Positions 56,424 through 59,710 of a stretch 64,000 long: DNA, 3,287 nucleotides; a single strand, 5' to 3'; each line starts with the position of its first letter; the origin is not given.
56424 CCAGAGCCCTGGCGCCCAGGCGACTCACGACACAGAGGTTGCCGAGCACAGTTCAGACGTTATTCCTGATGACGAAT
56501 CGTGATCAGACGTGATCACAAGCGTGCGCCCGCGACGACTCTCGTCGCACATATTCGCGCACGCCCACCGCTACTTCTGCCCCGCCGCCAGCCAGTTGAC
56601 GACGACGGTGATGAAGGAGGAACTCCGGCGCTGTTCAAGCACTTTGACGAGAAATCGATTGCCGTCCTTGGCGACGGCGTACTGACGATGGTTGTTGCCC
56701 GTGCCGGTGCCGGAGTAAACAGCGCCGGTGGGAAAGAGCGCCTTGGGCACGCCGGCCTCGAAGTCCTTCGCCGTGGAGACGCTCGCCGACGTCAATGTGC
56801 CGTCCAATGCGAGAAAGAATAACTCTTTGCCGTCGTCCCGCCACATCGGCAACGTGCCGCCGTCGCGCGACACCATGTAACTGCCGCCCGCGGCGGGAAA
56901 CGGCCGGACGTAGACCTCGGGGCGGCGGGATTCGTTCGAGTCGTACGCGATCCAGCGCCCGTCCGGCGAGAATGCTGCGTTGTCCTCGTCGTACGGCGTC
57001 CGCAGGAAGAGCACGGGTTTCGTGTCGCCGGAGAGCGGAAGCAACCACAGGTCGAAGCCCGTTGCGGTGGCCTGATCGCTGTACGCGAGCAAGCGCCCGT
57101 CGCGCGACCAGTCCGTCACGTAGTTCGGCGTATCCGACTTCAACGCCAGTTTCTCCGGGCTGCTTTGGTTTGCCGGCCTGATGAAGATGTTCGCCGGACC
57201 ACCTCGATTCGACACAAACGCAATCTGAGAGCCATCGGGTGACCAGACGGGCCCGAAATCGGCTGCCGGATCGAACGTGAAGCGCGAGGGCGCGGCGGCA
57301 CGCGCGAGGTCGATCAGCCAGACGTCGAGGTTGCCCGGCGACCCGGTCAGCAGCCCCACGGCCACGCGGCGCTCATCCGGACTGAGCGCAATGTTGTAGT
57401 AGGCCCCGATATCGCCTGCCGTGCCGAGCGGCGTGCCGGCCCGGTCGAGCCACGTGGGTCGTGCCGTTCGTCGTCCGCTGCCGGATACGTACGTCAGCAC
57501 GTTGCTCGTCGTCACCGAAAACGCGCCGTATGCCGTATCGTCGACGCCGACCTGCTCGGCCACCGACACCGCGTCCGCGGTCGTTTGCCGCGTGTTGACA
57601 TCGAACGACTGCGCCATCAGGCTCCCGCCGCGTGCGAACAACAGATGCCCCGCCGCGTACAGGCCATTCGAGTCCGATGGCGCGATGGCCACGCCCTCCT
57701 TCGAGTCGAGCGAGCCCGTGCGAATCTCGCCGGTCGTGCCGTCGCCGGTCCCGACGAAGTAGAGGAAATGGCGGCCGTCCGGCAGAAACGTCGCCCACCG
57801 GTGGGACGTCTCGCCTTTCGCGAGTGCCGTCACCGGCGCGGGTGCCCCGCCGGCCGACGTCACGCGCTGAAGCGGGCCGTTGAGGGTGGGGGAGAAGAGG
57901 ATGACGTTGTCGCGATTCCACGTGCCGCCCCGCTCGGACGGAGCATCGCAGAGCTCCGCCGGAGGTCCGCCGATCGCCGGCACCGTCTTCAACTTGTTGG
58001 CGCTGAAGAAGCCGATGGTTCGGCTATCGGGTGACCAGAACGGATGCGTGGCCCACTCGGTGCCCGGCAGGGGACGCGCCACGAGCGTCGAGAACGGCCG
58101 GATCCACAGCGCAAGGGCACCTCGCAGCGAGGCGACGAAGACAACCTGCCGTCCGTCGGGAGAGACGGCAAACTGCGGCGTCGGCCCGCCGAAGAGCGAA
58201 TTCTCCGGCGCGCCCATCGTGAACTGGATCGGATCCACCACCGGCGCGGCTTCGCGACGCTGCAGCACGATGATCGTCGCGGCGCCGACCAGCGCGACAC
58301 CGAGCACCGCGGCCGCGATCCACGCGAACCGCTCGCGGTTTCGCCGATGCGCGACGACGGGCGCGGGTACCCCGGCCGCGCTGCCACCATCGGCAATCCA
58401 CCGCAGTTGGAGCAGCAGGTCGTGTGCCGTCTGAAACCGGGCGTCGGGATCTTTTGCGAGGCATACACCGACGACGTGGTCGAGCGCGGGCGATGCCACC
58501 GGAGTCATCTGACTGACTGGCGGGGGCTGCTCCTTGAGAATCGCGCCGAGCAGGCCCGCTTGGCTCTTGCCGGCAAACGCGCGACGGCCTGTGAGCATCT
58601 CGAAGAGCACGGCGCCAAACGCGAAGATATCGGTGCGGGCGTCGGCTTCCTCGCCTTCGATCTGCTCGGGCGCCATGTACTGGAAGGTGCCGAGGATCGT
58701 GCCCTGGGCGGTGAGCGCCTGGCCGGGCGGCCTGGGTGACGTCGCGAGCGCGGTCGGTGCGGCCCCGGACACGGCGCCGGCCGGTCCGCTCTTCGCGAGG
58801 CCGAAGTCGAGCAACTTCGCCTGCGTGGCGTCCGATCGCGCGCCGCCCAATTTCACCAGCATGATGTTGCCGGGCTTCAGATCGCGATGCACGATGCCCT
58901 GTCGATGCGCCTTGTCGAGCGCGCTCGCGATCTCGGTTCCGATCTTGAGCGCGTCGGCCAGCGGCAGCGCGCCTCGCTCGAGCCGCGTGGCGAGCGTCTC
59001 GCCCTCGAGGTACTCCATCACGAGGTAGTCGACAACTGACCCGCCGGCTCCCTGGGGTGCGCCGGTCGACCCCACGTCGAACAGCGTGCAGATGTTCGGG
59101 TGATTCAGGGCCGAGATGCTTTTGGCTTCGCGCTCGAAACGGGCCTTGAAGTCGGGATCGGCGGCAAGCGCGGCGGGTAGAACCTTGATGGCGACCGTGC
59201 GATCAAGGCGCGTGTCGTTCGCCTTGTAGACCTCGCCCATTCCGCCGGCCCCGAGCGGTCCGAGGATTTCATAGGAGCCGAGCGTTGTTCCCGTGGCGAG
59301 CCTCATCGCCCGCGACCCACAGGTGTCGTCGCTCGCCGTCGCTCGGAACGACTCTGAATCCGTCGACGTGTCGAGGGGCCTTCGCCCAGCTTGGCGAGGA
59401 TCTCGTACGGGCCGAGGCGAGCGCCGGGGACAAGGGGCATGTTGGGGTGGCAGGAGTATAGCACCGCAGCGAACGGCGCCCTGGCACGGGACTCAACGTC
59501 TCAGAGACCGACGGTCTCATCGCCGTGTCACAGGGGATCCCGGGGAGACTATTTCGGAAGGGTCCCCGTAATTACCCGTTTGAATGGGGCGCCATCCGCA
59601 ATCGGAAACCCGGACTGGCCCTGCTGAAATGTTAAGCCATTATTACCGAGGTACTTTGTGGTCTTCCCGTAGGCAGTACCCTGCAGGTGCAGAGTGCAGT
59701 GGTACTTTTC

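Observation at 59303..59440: Second copy of the kinase-mimicking uORF (locus 2), with its own TATACT and a nearby palindrome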

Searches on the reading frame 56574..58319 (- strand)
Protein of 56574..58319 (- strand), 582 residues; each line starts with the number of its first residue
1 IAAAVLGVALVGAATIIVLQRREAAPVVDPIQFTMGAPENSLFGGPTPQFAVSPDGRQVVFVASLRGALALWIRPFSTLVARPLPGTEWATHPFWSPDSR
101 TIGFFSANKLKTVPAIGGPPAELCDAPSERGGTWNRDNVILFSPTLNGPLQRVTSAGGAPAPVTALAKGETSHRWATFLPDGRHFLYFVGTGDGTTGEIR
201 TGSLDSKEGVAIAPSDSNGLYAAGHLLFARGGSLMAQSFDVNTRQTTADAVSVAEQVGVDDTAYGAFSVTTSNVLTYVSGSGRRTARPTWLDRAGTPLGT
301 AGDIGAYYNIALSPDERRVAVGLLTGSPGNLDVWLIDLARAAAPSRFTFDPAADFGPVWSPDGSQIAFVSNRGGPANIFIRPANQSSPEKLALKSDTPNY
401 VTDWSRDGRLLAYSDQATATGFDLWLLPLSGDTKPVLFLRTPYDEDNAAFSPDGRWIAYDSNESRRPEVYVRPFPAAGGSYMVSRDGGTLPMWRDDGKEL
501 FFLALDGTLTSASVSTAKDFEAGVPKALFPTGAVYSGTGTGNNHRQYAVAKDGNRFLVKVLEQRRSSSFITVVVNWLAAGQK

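Call 17: find_related_loci(query=window:56574-58319:-, collection=metagenome_contigs, flank=4000)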
Query window:56574-58319:- (582 aa) in metagenome_contigs; peptide patterns used: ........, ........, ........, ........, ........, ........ (x = any residue, [..] = any of these).
103 stretches matched a pattern; 78 encode a relative of the query (tblastn E <= 1e-3); 78 distinct loci.
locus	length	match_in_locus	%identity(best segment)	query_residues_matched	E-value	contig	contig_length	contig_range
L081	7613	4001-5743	68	1-582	0e+0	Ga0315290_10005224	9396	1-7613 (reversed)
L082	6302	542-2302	49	5-582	6e-169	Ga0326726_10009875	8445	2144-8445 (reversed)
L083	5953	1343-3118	49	4-582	1e-167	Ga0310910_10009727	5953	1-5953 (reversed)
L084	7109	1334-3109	49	4-582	5e-166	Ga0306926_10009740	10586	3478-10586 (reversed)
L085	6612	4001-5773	49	2-582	6e-165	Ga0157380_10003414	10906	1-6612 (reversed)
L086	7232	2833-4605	49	2-582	3e-165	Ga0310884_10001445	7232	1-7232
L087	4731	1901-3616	49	7-582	3e-166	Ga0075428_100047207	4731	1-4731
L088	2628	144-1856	49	27-582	1e-169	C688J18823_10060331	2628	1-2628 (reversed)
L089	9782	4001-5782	46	1-582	6e-159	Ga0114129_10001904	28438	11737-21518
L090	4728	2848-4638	46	1-582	6e-162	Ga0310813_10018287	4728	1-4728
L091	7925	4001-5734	46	16-582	4e-153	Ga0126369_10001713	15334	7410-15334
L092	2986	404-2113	48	23-582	6e-160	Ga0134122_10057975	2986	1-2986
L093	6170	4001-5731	47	25-582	1e-151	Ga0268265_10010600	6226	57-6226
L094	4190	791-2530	46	17-582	2e-153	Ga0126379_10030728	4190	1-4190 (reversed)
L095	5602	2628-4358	45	16-582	2e-149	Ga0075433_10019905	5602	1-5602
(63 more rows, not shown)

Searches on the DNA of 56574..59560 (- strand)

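Call 38: search_rna_families(sources=[L159, L160, L124, L085], threshold=gathering)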
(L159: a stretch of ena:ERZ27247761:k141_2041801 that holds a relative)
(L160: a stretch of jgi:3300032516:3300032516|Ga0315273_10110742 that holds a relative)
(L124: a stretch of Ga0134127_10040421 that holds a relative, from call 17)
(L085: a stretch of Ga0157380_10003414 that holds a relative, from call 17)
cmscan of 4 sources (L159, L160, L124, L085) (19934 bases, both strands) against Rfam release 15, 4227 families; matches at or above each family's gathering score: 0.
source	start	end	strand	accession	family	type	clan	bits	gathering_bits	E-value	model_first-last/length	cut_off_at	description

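Call 53: search_with_rna_model(model_id=R1, sources=[L081, L082, L083, L084, L085, L086, L087, L088, L089, L090, L091, L092, L093, L094, L095, L096, L097, L098, L099, L100, L101, L102, L103, L104, L105, L106, L107, L108, L109, L110, L111, L112, L113, L114, L115, L116, L117, L118, L119, L120, L121, L122, L123, L124, L125, L126, L127, L128, L129, L130, L131, L132, L133, L134, L135, L136, L137, L138, L139, L140, L141, L142, L143, L144, L145, L146, L147, L148, L149, L150, L151, L152, L153, L154, L155, L156, L157, L158, L159, L160, L161, L162, L163, L164], max_evalue=10)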
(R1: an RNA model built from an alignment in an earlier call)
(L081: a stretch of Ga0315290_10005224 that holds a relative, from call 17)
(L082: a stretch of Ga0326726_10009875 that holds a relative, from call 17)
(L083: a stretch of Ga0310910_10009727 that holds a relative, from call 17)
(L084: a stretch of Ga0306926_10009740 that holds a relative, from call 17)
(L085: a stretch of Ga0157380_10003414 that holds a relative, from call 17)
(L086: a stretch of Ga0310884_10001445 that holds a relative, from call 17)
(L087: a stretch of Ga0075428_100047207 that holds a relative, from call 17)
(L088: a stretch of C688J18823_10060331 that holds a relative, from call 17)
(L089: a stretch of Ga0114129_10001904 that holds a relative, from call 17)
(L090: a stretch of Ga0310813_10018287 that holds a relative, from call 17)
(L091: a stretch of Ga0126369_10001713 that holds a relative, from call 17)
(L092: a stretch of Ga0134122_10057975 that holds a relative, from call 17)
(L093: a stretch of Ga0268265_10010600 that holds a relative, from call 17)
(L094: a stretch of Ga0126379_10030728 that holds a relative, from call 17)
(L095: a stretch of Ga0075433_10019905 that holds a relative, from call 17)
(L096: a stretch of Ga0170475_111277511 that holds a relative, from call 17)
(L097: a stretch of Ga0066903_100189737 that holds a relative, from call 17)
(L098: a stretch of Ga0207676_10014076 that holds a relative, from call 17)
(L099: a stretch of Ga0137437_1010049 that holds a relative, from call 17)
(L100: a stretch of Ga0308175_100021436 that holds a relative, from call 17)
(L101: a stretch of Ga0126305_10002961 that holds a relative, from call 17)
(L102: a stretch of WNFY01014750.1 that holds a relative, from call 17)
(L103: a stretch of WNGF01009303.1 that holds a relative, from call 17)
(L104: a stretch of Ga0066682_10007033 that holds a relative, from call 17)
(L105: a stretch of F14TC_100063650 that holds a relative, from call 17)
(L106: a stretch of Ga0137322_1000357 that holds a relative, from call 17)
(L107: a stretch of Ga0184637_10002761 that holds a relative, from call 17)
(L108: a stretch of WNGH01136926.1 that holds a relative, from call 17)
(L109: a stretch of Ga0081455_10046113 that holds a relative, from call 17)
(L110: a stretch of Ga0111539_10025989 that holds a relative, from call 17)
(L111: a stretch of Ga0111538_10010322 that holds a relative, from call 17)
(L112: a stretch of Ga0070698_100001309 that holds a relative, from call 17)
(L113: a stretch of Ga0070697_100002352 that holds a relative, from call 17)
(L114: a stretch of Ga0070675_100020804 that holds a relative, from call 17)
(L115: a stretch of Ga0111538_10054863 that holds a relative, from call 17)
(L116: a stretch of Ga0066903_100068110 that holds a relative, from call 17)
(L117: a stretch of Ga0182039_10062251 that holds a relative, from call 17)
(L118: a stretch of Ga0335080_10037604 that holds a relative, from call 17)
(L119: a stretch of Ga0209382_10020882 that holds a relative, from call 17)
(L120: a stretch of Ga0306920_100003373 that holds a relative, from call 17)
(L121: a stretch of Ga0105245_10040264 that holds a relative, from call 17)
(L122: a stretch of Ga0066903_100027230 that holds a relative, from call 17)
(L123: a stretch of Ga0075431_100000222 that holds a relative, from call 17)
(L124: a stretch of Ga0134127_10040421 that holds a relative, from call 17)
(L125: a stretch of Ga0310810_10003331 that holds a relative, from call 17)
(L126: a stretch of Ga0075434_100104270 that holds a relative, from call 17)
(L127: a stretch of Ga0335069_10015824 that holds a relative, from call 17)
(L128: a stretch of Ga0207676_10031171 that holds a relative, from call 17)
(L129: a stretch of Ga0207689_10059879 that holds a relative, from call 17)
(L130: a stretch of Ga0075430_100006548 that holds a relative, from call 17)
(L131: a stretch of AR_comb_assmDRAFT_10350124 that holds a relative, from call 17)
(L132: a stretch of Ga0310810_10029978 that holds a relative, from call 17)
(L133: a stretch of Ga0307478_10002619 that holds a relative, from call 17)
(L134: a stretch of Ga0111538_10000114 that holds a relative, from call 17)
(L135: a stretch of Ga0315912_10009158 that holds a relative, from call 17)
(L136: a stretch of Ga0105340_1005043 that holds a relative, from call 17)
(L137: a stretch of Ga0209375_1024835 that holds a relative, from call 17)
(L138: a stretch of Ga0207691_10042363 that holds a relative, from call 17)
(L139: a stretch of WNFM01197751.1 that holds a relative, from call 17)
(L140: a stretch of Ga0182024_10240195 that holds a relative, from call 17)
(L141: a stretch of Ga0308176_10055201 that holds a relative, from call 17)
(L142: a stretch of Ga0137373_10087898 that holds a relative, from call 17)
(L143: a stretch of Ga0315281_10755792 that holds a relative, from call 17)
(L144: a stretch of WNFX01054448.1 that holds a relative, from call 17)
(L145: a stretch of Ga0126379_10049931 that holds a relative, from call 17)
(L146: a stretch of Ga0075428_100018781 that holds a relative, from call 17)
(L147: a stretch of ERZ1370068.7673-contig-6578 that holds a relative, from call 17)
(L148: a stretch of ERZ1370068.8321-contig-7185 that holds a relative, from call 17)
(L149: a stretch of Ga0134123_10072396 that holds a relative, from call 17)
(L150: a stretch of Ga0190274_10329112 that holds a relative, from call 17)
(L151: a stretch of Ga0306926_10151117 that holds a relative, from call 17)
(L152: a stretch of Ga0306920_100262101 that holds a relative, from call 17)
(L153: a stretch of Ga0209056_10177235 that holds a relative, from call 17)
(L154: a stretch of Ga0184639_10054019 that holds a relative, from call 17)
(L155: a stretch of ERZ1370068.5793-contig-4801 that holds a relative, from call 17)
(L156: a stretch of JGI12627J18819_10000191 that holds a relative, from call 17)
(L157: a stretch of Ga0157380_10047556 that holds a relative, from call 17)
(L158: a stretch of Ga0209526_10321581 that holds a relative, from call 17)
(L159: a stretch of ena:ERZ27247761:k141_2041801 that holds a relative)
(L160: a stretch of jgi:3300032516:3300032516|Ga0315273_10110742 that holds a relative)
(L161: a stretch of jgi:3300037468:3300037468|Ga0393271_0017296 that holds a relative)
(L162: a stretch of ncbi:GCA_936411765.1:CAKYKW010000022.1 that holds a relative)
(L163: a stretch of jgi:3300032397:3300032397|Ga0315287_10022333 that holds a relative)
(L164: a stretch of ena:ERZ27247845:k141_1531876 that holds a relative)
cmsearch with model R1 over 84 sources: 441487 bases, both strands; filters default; matches with E-value up to 10: 48.
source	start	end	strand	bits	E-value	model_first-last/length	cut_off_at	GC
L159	1427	1503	+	91.5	1.8e-17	1-77/77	no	0.61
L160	768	844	+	90.6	2.7e-17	1-77/77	no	0.61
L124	1207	1286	+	86.8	1.9e-16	1-77/77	no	0.71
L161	2749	2826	+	80.7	4.4e-15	1-77/77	no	0.72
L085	3003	3082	+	77.8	1.9e-14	1-77/77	no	0.73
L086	1832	1911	+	77.8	1.9e-14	1-77/77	no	0.73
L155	116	188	+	76.5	3.9e-14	1-77/77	no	0.78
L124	1227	1346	-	29.6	0.0011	1-77/77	no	0.63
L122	4172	4236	-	29.4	0.0012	1-77/77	no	0.69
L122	4100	4236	+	22.5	0.042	1-77/77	no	0.69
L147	8474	8549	-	17.9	0.44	1-77/77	no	0.68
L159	1464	1483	-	17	0.72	38-57/77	no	0.65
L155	146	179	-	16.5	0.93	13-59/77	no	0.74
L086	303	354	+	16.3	0.99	1-77/77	no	0.67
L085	1474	1525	+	16.3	0.99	1-77/77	no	0.67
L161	2766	2826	-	16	1.2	1-77/77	no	0.67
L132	3043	3153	-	15.9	1.2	1-77/77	no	0.61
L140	1946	1980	+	15.4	1.6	1-77/77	no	0.71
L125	7429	7456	-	15.2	1.8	1-77/77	no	0.61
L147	8462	8534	+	15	2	1-77/77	no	0.7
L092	2260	2322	-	14.9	2.1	1-77/77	no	0.75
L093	2983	3043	-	14.3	2.8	1-77/77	no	0.74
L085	1020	1081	-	14.2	3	1-77/77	no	0.69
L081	273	332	+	14.1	3.1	1-77/77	no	0.77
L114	3589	3608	-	13.9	3.4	1-77/77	no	0.7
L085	4327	4381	-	13.7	3.9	1-77/77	no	0.71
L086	3159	3213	-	13.7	3.9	1-77/77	no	0.71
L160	805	824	-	13.5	4.3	38-57/77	no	0.6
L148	2874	2911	+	13.4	4.4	1-77/77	no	0.58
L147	6172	6247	+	13.4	4.5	1-77/77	no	0.64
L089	3452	3498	-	13.2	4.9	1-77/77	no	0.66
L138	418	437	-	13.2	5.1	1-77/77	no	0.65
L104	1069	1093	-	13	5.5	1-77/77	no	0.68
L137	57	81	-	13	5.5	1-77/77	no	0.68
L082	41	72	-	12.8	6.2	1-77/77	no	0.72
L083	1771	1834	-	12.7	6.6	1-77/77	no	0.77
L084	1762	1825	-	12.7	6.6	1-77/77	no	0.77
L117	1775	1838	-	12.7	6.6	1-77/77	no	0.77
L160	731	773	-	12.5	7.3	1-77/77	no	0.81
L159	2468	2485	+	12.2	8.3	39-56/77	no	0.94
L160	1040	1084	-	12.2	8.3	1-77/77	no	0.69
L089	7503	7579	-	12.2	8.3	1-77/77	no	0.75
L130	2262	2315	+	12.1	8.9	1-77/77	no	0.7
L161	2381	2450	+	12.1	9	1-77/77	no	0.7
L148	3857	3912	+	12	9.2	13-58/77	no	0.68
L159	1419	1463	-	12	9.3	13-60/77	no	0.64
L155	7655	7685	+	12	9.4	1-77/77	no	0.77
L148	1018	1053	+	11.8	10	1-77/77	no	0.72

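Call 80: search_rna_families(source=window, start=59200, end=59560, threshold=evalue, max_evalue=5)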
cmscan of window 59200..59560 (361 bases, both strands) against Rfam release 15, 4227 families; matches with E-value up to 5: 2.
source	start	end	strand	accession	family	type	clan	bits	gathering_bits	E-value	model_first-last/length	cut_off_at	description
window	59430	59459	-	RF02359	MS2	Cis-reg;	-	13.2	40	1.3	1-36/36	no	Bacteriophage MS2 operator hairpin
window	59265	59319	-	RF01734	Fluoride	Cis-reg; riboswitch;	-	12.3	34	0.84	1-64/64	no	Fluoride riboswitch aptamer (crcB RNA motif)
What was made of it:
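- On Known RNA families (Rfam 15): Only two chance-level hits on the kinase-3 region (call 80).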
